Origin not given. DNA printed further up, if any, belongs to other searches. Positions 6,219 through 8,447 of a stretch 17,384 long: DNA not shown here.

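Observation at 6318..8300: Single-gene SIR2-family protein with an unassigned helical C-terminal half, sitting where the lambda immunity region should be: candidate undescribed anti-phage defence system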

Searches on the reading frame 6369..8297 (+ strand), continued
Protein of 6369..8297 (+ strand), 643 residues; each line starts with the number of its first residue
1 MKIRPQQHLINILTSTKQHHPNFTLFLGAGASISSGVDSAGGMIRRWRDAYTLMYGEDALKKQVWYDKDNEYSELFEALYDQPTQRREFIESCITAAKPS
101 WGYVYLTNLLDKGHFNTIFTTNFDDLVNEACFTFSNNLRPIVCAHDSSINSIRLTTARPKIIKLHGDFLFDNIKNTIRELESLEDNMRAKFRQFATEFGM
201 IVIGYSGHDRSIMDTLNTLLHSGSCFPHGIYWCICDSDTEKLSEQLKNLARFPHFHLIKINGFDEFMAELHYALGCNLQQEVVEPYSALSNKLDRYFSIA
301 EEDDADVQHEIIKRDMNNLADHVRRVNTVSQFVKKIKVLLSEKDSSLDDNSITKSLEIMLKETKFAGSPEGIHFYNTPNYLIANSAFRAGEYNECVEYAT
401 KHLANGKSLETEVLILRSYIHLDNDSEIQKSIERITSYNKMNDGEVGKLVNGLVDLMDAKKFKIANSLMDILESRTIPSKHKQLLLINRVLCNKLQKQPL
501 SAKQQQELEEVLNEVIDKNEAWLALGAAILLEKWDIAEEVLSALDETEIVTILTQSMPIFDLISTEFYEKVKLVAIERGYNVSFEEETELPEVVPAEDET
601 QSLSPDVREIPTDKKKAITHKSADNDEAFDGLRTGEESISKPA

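Call 45: find_related_loci(query=A1, collection=viral_contigs, flank=6000)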
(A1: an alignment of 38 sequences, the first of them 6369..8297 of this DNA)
Query A1 (643 aa) in viral_contigs; peptide patterns used: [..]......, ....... (x = any residue, [..] = any of these).
139 stretches matched a pattern; 44 encode a relative of the query (tblastn E <= 1e-3); 44 distinct loci.
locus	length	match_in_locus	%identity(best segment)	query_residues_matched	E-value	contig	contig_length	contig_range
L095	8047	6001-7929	100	1-643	0e+0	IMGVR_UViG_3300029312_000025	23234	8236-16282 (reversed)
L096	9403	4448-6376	100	1-643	0e+0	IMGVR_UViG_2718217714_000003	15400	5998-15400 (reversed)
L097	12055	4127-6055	100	1-643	0e+0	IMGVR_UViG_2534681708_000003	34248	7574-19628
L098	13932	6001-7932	74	1-629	0e+0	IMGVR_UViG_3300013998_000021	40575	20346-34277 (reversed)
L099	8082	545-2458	74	1-643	0e+0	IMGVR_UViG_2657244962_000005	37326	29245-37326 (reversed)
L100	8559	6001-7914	74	1-643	0e+0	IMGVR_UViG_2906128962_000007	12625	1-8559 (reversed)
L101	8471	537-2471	73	1-629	0e+0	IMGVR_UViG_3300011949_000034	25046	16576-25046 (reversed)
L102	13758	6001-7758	54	1-589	0e+0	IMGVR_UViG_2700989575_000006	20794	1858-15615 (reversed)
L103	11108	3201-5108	51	1-627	0e+0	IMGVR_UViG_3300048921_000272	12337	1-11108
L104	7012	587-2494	51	1-627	0e+0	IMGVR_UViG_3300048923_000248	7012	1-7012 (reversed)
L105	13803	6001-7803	52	1-595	0e+0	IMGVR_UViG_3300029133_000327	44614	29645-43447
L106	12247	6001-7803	52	1-595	0e+0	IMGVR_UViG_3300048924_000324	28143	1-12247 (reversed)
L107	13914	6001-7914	50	1-633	0e+0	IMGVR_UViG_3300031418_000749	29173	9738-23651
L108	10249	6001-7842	51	1-607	0e+0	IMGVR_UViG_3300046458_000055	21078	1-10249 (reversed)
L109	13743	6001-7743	53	1-582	0e+0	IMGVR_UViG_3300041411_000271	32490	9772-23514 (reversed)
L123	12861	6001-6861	46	1-278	2e-77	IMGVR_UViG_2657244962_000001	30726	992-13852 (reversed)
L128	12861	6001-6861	44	1-278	1e-76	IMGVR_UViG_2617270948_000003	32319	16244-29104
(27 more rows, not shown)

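Call 50: search_protein_families(library=padloc, proteins=[L039:5947-8559:+, L044:5908-8496:+, L035:5908-8481:+, L018:6001-7740:+], max_evalue=0.001)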
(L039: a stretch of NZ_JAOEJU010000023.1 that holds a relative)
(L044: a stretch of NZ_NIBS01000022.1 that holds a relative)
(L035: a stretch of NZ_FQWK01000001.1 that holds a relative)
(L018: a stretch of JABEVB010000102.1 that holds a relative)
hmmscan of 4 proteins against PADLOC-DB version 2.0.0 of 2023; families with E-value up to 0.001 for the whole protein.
L039:5947-8559:+ (871 aa): 10 families
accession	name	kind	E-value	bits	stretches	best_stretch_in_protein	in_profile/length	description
PDLC02420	Aga_SIR2-PNTD1-PNTD2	-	2.2e-60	203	1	37-321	17-313/1010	Class I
PDLC02419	Aga_SIR2-PNTD1-PNTD2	-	4e-60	202.1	1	38-323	5-302/558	Class I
PDLC02401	Aga_SIR2-PNTD1-PNTD2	-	3.1e-47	159.5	1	84-318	32-272/524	Class I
PDLC02384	pAgo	-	1.3e-44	150.7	1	25-318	9-309/1030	-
PDLC02402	Aga_SIR2-PNTD1-PNTD2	-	2.4e-35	119.9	1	43-305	17-294/876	Class I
PDLC05061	PDC-S65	-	5.6e-28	96.6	1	35-355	27-346/592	-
PDLC05060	PDC-S65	-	5e-13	46.8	1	121-236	21-138/503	-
PDLC02418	Aga_SIR2-Kinase-PNTD1-PNTD2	-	3.3e-10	36.8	1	182-296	24-143/756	Class I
PDLC00407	ThsA1|ThsA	-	6.9e-06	23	0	146-197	104-153/478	STALD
PDLC00409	ThsA1|ThsA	-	1.7e-05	22.3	0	146-199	105-156/242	STALD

L044:5908-8496:+ (863 aa): 8 families
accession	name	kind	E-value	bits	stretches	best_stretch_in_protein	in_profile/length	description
PDLC02419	Aga_SIR2-PNTD1-PNTD2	-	1.2e-60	203.9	1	33-293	7-282/558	Class I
PDLC02420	Aga_SIR2-PNTD1-PNTD2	-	8.7e-55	184.4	1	33-354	20-356/1010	Class I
PDLC02384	pAgo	-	4.4e-46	155.6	1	26-346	14-349/1030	-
PDLC02401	Aga_SIR2-PNTD1-PNTD2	-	5.1e-46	155.5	1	90-293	45-255/524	Class I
PDLC02402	Aga_SIR2-PNTD1-PNTD2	-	7.6e-35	118.3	1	36-304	17-296/876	Class I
PDLC05061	PDC-S65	-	4.6e-27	93.5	1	34-294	33-290/592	-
PDLC05060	PDC-S65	-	1.5e-12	45.2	1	119-293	28-197/503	-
PDLC02418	Aga_SIR2-Kinase-PNTD1-PNTD2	-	1.8e-11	41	1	177-370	26-217/756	Class I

L035:5908-8481:+ (858 aa): 8 families
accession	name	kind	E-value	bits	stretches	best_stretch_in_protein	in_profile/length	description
PDLC02419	Aga_SIR2-PNTD1-PNTD2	-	1.3e-58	197.1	1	32-312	6-303/558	Class I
PDLC02420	Aga_SIR2-PNTD1-PNTD2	-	2.4e-58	196.2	1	27-370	14-370/1010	Class I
PDLC02384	pAgo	-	1.2e-46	157.5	1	25-429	13-419/1030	-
PDLC02401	Aga_SIR2-PNTD1-PNTD2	-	4e-46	155.9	1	76-312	33-276/524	Class I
PDLC02402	Aga_SIR2-PNTD1-PNTD2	-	8.1e-38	128.1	1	30-303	11-303/876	Class I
PDLC05061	PDC-S65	-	5.9e-30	103.1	1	33-347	32-346/592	-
PDLC05060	PDC-S65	-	8.9e-14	49.2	1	114-226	27-139/503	-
PDLC02418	Aga_SIR2-Kinase-PNTD1-PNTD2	-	1.8e-11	41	1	173-292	26-150/756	Class I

L018:6001-7740:+ (580 aa): 10 families
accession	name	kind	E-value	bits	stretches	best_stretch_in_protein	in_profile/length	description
PDLC02419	Aga_SIR2-PNTD1-PNTD2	-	2.1e-63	212.9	1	18-288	5-294/558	Class I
PDLC02420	Aga_SIR2-PNTD1-PNTD2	-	4.1e-55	185.5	1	21-280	21-298/1010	Class I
PDLC02401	Aga_SIR2-PNTD1-PNTD2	-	2.3e-53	179.8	1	66-285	41-264/524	Class I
PDLC02384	pAgo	-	2.1e-44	150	1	15-273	16-292/1030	-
PDLC02402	Aga_SIR2-PNTD1-PNTD2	-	6.2e-39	131.8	1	10-272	4-287/876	Class I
PDLC05061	PDC-S65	-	1.1e-26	92.2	1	21-276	33-291/592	-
PDLC05060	PDC-S65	-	4.3e-16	56.9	1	102-283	31-206/503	-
PDLC02418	Aga_SIR2-Kinase-PNTD1-PNTD2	-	7.7e-15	52.1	1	160-269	28-142/756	Class I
PDLC02184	Dsr2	-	1.6e-05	21.1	1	121-171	121-166/1222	-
PDLC03856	LmuA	-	5.5e-05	20.5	1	19-240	15-231/433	-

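Call 51: search_protein_families(library=pfam, proteins=[L039:5947-8559:+, L044:5908-8496:+, L035:5908-8481:+], max_evalue=0.01)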
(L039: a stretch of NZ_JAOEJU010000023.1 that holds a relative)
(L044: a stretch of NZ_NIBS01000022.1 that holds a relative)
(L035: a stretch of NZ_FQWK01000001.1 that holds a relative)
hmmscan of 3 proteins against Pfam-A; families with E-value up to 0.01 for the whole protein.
L039:5947-8559:+ (871 aa): 2 families
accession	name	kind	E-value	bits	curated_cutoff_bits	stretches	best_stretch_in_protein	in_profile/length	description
PF13289.12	SIR2_2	-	5.4e-15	56.2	24.5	1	147-268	2-127/141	SIR2-like domain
PF07719.23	TPR_2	-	0.0003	21.1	27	0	419-443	10-34/34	Tetratricopeptide repeat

L044:5908-8496:+ (863 aa): 2 families
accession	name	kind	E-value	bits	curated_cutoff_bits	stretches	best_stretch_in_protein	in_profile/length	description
PF13289.12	SIR2_2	-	8.6e-13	49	24.5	1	140-260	2-124/141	SIR2-like domain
PF13833.12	EF-hand_8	-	0.0042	17.2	28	0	470-501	22-53/54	EF-hand domain pair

L035:5908-8481:+ (858 aa): 2 families
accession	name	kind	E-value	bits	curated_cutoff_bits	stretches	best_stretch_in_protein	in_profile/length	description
PF13289.12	SIR2_2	-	8.2e-14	52.3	24.5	1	136-270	2-135/141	SIR2-like domain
PF13428.12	TPR_14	-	0.0045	18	23.5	0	806-829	8-31/44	Tetratricopeptide repeat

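Call 61: find_encoding_contigs(protein=P0054, flank=6000, max_places=2)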
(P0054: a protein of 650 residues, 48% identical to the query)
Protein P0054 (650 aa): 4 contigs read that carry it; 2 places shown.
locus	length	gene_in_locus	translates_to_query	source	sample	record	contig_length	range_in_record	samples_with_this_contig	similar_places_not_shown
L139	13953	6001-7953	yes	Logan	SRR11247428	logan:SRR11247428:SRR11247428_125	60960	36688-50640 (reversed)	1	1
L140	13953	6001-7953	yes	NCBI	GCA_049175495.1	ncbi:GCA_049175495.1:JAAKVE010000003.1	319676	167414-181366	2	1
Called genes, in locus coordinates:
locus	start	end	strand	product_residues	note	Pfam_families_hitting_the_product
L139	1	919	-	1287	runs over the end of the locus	PF00176:SNF2-rel_dom, PF00271:Helicase_C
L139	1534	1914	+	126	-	-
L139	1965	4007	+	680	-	PF11412:DsbD_N, PF28432:DUF8393, PF02683:DsbD_TM, PF13899:Thioredoxin_7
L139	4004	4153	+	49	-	-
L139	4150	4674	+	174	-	PF00578:AhpC-TSA, PF08534:Redoxin, PF13098:Thioredoxin_2 (weak), PF00085:Thioredoxin (weak), PF13905:Thioredoxin_8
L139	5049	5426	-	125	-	-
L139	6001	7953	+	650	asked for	PF13289:SIR2_2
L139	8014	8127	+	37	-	-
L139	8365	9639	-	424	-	PF14821:Thr_synth_N, PF00291:PALP, PF24857:THR4_C (weak)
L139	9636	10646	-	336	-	PF00288:GHMP_kinases_N, PF08544:GHMP_kinases_C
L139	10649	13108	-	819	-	PF00696:AA_kinase, PF01842:ACT (weak), PF22468:ACT_9, PF13840:ACT_7, PF22468:ACT_9, PF03447:NAD_binding_3, PF00742:Homoserine_dh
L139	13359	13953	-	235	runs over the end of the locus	PF00588:SpoU_methylase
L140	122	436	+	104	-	PF02001:DUF134, PF08281:Sigma70_r4_2 (weak), PF01381:HTH_3 (faint)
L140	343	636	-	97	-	-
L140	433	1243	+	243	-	PF02579:Nitro_FeMo-Co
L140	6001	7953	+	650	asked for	PF13289:SIR2_2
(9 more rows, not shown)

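Call 62: find_encoding_contigs(protein=P0073, flank=6000, max_places=2)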
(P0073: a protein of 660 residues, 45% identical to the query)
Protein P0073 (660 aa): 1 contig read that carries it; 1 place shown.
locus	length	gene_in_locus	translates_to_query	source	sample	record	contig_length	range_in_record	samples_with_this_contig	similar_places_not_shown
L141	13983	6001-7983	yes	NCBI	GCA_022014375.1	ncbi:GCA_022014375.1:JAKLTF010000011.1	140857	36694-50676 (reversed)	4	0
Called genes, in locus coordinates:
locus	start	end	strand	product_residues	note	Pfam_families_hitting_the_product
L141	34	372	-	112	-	-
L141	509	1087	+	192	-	PF22098:DUF6942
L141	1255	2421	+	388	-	PF00999:Na_H_Exchanger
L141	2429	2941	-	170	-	-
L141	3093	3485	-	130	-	-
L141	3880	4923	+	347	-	PF00478:IMPDH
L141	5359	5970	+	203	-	PF07022:Phage_CI_repr, PF16452:Phage_CI_C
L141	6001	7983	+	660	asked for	PF13289:SIR2_2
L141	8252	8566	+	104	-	PF26348:SRA_ScoMcrA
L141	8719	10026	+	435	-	PF00924:MS_channel_2nd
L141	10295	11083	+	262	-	-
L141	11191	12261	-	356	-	-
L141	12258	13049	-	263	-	PF00903:Glyoxalase (faint), PF18029:Glyoxalase_6 (faint)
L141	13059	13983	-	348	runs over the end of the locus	PF12902:Ferritin-like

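Call 63: find_encoding_contigs(protein=P0113, flank=6000, max_places=2)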
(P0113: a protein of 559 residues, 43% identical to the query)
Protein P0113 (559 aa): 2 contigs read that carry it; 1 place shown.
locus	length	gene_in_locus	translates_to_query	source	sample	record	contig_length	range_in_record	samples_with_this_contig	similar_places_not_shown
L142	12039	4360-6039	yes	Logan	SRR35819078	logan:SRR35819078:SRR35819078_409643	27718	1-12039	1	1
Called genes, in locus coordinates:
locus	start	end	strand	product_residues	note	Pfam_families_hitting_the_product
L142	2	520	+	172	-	?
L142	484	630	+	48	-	-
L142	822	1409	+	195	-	PF00027:cNMP_binding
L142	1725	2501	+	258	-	PF04116:FA_hydroxylase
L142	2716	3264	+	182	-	-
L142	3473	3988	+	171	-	-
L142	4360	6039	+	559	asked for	PF13289:SIR2_2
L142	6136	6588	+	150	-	-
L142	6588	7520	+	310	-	PF02518:HATPase_c (weak)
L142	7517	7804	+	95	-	PF14213:DUF4325 (weak)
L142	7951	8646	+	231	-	PF00753:Lactamase_B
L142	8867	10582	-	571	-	PF00672:HAMP, PF00989:PAS, PF08448:PAS_4 (faint), PF00512:HisKA, PF02518:HATPase_c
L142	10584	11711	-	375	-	PF02702:KdpD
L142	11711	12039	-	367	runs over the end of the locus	PF07642:BBP2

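Call 64: find_encoding_contigs(protein=P0047, flank=6000, max_places=2)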
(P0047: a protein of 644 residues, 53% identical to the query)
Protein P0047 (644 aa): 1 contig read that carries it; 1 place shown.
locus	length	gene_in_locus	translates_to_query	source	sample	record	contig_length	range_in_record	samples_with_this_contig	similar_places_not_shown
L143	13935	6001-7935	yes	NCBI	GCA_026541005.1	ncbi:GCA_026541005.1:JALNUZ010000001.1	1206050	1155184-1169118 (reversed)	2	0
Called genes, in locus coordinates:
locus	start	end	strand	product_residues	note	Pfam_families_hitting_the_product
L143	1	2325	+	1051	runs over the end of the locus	PF20155:TMP_3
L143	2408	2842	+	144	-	PF18932:DUF5681 (weak)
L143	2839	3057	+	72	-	-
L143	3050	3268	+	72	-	-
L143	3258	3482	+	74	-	-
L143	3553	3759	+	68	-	-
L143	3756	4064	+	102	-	-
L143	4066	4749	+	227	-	-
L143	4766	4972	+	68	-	-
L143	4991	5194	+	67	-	-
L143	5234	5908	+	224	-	PF19759:DUF6246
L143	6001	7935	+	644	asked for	PF13289:SIR2_2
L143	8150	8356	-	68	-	-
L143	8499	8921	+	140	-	PF08816:Ivy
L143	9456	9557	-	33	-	PF28021:YoaK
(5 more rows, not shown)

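Call 91: search_protein_families(library=phrogs, proteins=[L004:9990-10076:+, L008:9937-10014:+, L108:8010-8105:+, window:6369-8297:+], max_evalue=0.1)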
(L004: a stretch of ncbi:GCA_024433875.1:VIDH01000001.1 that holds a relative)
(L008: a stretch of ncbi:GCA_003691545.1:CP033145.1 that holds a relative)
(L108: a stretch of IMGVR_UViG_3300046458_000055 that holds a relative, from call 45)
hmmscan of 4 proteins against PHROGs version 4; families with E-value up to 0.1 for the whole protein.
L004:9990-10076:+ (29 aa): 0 families

L008:9937-10014:+ (26 aa): 1 family
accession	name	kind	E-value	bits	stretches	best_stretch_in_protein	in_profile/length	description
phrog_653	-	unknown function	0.022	16.1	1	12-25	2-15/61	-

L108:8010-8105:+ (32 aa): 0 families

window:6369-8297:+ (643 aa): 3 families
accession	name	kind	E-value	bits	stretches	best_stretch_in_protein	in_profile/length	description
phrog_23427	-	unknown function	0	1375.5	1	1-643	8-650/650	-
phrog_14359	-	unknown function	1.3e-93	315.8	1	2-335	14-352/864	-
phrog_2797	-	unknown function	0.06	14.6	0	326-366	23-63/109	-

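Call 92: search_dna_similar(query=window:6369-8297:+, collection=phages, mode=protein, max_rows=25, max_evalue=1e-10)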
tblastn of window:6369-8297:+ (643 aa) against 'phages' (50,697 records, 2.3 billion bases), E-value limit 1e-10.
Records with a match: 4; places in all: 4; records where one place covers at least 80% of the query: 2.
Best place of each record, by identity: <60% 4.
By first word of the organism name: Vibrio 2; Haloferax 1; Bacteriophage 1.
By host as written in the record: Vibrio cyclitrophicus 10N.286.55.B4 1; Vibrio cyclitrophicus 10N.286.45.B12 1; Haloferax gibbonsii Ma2.38 1; - 1.
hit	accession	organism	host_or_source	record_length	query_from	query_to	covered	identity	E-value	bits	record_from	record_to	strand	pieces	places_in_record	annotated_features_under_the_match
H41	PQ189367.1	Vibrio phage 10N.286.55.B4_PE002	Vibrio cyclitrophicus 10N.286.55.B4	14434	1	582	91%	46.4%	1e-165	531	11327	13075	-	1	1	hypothetical protein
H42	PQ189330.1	Vibrio phage 10N.286.45.B12_PE001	Vibrio cyclitrophicus 10N.286.45.B12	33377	3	582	90%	46.0%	5e-162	520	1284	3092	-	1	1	hypothetical protein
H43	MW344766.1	Haloferax virus Halfgib1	Haloferax gibbonsii Ma2.38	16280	15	397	60%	27.7%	2e-35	149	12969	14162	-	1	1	tetratricopeptide repeat protein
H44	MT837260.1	Bacteriophage sp.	human fecal samples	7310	13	270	40%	31.0%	2e-19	99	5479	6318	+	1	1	record has no annotation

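Call 93: get_annotated_region(hit=H41, flank=12000)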
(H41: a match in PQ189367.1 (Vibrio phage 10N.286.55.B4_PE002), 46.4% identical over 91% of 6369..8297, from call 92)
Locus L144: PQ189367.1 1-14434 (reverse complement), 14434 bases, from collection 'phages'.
description: Vibrio phage 10N.286.55.B4_PE002, complete genome.
organism: Vibrio phage 10N.286.55.B4_PE002 (NCBI taxid 3385347)
taxonomy: Viruses; Varidnaviria; Bamfordvirae; Preplasmiviricota; Tectiliviricetes; Vinavirales
host: Vibrio cyclitrophicus 10N.286.55.B4; source: seawater; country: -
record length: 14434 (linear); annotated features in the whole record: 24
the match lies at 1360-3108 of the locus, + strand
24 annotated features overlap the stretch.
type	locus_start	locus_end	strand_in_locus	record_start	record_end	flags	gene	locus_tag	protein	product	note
CDS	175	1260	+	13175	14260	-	-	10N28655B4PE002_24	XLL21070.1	hypothetical protein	Y1572_HAEIN_Putative_integrase/recombinase_HI_1572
CDS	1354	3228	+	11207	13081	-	-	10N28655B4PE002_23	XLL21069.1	hypothetical protein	pAgo__SIR2APAZ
CDS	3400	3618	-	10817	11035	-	-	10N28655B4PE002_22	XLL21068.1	hypothetical protein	gp89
CDS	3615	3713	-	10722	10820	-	-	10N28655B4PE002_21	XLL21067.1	hypothetical protein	-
CDS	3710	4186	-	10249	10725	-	-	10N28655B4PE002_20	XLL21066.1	hypothetical protein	head_protein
CDS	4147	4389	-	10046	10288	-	-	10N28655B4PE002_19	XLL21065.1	hypothetical protein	tail_fiber_protein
CDS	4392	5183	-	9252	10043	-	-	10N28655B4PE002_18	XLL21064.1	hypothetical protein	-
CDS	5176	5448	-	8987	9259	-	-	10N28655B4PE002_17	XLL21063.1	hypothetical protein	-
CDS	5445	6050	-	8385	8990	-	-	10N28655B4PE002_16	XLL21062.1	hypothetical protein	-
CDS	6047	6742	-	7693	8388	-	-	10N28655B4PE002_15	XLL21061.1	hypothetical protein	GPJ_BPPM2_Uncharacterized_protein_Gp-j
CDS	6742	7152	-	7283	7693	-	-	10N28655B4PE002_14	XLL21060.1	hypothetical protein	-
CDS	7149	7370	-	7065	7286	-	-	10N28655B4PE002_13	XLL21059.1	hypothetical protein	-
CDS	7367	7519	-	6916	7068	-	-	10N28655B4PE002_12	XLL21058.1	hypothetical protein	-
CDS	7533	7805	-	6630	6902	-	-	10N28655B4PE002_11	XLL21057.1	hypothetical protein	TMhelix_containing_protein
CDS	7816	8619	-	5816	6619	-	-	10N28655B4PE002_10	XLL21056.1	hypothetical protein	CAPSD_BPPM2_Major_capsid_protein_P2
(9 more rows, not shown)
